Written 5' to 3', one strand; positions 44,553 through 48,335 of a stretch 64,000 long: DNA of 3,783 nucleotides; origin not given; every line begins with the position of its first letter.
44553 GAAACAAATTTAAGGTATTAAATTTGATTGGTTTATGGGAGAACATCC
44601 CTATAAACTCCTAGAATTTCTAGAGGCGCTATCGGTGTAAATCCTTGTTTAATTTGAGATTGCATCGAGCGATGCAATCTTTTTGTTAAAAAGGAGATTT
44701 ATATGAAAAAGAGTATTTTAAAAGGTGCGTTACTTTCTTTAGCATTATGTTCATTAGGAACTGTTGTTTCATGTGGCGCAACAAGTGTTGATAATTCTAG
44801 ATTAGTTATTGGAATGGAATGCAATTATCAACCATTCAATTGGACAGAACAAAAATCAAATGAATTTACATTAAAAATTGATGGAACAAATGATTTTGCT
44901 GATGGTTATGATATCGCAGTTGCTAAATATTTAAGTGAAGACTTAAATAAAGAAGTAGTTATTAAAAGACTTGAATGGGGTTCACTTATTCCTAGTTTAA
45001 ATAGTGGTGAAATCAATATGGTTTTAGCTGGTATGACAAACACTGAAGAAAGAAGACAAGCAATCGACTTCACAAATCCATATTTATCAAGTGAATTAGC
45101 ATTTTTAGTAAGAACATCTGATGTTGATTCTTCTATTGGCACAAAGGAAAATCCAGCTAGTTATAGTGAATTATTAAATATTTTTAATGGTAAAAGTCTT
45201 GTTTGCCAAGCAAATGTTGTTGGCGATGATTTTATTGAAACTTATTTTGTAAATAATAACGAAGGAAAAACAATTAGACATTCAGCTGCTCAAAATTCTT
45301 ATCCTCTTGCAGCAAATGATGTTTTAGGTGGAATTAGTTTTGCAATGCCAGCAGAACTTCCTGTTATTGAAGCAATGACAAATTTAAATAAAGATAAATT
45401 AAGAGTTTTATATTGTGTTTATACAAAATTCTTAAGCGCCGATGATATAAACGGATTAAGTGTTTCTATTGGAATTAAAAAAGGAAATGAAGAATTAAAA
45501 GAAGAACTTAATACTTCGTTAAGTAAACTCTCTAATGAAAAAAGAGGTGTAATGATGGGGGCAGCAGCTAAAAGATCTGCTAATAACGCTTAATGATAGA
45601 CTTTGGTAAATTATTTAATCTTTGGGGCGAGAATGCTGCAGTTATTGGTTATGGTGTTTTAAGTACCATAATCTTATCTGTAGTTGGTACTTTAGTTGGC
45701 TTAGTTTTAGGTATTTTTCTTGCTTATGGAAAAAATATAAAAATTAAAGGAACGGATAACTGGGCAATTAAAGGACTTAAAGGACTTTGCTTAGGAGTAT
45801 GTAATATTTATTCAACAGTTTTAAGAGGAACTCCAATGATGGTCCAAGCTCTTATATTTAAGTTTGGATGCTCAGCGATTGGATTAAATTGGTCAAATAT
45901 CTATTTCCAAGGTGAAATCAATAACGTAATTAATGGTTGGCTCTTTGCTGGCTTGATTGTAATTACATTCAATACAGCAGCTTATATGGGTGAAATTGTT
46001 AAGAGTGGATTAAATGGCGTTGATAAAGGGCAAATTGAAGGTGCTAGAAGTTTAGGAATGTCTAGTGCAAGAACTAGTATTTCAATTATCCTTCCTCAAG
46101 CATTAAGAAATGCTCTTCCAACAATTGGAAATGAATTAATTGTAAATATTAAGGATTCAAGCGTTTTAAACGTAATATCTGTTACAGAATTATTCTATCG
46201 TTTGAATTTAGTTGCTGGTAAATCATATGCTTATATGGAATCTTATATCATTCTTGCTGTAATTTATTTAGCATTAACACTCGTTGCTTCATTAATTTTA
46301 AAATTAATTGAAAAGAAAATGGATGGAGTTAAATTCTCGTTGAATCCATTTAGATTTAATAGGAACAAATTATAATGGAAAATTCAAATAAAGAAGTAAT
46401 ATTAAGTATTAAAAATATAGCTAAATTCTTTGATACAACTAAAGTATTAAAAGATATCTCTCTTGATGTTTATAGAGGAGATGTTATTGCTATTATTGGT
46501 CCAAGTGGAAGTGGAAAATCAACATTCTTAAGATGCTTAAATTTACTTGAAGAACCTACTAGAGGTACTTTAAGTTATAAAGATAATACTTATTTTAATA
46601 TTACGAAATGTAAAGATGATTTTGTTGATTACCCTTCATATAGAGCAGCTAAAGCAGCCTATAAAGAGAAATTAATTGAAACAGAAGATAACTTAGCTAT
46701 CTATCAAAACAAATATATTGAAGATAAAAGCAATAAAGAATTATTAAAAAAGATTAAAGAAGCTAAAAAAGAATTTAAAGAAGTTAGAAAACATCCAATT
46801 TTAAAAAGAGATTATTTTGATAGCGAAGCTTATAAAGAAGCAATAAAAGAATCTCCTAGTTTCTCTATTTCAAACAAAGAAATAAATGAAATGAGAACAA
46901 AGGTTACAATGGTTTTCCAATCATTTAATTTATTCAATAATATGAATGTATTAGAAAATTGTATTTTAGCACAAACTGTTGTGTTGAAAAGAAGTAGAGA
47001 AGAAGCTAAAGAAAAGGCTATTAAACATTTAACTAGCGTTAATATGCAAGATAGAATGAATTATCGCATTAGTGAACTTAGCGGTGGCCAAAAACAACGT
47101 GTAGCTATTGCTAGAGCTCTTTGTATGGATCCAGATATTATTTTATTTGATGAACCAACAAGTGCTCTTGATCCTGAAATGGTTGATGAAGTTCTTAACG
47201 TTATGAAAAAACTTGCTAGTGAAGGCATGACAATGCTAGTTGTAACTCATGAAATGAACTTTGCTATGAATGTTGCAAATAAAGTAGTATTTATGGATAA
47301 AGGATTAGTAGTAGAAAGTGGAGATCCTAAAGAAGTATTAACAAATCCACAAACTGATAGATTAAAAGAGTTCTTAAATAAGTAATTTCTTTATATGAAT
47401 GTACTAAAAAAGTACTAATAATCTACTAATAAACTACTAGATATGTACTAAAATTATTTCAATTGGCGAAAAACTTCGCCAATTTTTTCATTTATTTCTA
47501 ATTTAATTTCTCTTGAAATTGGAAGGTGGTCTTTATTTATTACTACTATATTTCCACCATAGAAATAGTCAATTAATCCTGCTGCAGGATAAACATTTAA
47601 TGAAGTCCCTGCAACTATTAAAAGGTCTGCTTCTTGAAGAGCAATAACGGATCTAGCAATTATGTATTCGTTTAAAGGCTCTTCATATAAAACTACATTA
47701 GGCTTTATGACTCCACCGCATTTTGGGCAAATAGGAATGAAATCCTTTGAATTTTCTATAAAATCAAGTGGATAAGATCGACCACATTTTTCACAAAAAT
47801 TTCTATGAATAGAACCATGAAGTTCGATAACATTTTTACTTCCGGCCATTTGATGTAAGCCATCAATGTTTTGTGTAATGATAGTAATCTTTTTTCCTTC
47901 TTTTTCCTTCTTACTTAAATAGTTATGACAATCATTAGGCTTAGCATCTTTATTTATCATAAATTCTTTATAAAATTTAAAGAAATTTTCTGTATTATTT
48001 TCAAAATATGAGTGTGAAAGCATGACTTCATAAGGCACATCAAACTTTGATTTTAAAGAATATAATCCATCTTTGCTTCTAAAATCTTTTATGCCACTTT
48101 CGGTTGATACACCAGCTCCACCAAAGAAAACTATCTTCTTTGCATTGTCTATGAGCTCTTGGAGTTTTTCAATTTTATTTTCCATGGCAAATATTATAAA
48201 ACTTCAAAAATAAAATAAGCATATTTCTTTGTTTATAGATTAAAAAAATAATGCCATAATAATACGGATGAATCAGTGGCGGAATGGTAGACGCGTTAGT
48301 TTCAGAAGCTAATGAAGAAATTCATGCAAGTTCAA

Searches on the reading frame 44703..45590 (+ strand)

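Call 56: search_protein_families(library=pfam, proteins=[window:44703-45590:+], max_evalue=0.001)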
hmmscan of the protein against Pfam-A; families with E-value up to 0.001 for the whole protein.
window:44703-45590:+ (296 aa): 2 families
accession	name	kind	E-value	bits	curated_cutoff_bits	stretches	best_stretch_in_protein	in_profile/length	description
PF00497.25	SBP_bac_3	-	7.8e-24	84.4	26.4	1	35-279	2-119/132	Bacterial extracellular solute-binding proteins, family 3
PF10613.14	Lig_chan-Glu_bd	-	5.8e-07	30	30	1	89-138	64-113/115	Ligated ion channel L-glutamate- and glycine-binding site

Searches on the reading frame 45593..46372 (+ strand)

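Call 56: search_protein_families(library=pfam, proteins=[window:45593-46372:+], max_evalue=0.001)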
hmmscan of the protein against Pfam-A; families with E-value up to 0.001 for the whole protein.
window:45593-46372:+ (260 aa): 1 family
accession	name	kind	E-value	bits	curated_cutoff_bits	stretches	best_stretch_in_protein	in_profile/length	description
PF00528.27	BPD_transp_1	-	3.7e-21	76.1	26.4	1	72-244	22-183/184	Binding-protein-dependent transport system inner membrane component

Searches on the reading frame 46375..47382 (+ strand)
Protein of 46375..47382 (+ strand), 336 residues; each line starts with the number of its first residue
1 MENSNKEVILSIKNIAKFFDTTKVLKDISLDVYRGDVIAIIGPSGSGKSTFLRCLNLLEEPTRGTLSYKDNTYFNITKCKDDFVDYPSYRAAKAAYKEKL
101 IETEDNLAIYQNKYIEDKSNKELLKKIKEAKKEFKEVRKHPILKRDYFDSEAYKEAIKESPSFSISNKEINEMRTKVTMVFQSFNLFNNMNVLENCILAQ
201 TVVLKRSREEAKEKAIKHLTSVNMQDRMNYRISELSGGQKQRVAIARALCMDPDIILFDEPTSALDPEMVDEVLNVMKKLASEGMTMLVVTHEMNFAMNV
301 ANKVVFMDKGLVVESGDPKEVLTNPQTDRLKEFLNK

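Call 59: search_protein_families(library=pfam, proteins=[window:46375-47382:+], max_evalue=0.001)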
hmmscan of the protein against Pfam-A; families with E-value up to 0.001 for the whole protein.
window:46375-47382:+ (336 aa): 7 families
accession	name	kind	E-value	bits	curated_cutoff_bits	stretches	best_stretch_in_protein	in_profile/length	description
PF00005.33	ABC_tran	-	7.7e-35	120.9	25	2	165-263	49-137/137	ABC transporter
PF13304.12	AAA_21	-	1.8e-15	58.2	27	2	128-295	176-301/304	AAA domain, putative AbiEii toxin, Type IV TA system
PF02463.25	SMC_N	-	1.2e-07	31.8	40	1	36-304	25-208/220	RecF/RecN/SMC N terminal domain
PF13175.12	AAA_15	-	2.8e-05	24.4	32.1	0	25-217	14-216/374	AAA ATPase domain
PF09818.15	ABC_ATPase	-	0.00034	20.2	23.2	0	226-292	149-215/283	P-loop domain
PF13238.12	AAA_18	-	0.00047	21.1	29.4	0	38-132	1-68/128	AAA domain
PF13555.12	AAA_29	-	0.00065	19.8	27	0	32-52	19-39/61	P-loop containing region of AAA domain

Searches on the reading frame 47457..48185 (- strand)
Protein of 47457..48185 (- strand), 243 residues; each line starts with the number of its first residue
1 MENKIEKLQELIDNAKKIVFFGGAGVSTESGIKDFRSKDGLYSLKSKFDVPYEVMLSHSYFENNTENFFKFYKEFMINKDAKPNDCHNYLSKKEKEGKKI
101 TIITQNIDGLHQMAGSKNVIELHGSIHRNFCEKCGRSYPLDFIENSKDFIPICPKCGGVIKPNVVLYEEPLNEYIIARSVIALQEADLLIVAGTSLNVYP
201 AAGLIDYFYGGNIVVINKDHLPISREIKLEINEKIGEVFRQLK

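Call 59: search_protein_families(library=pfam, proteins=[window:47457-48185:-], max_evalue=0.001)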
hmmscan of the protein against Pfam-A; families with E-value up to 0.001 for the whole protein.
window:47457-48185:- (243 aa): 2 families
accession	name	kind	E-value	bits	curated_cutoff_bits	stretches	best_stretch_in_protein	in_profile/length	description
PF02146.23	SIR2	-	3.5e-50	170.9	24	1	23-200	1-180/180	Sir2 family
PF00205.28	TPP_enzyme_M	-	6.3e-07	29.6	30.4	0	182-242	74-137/137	Thiamine pyrophosphate enzyme, central domain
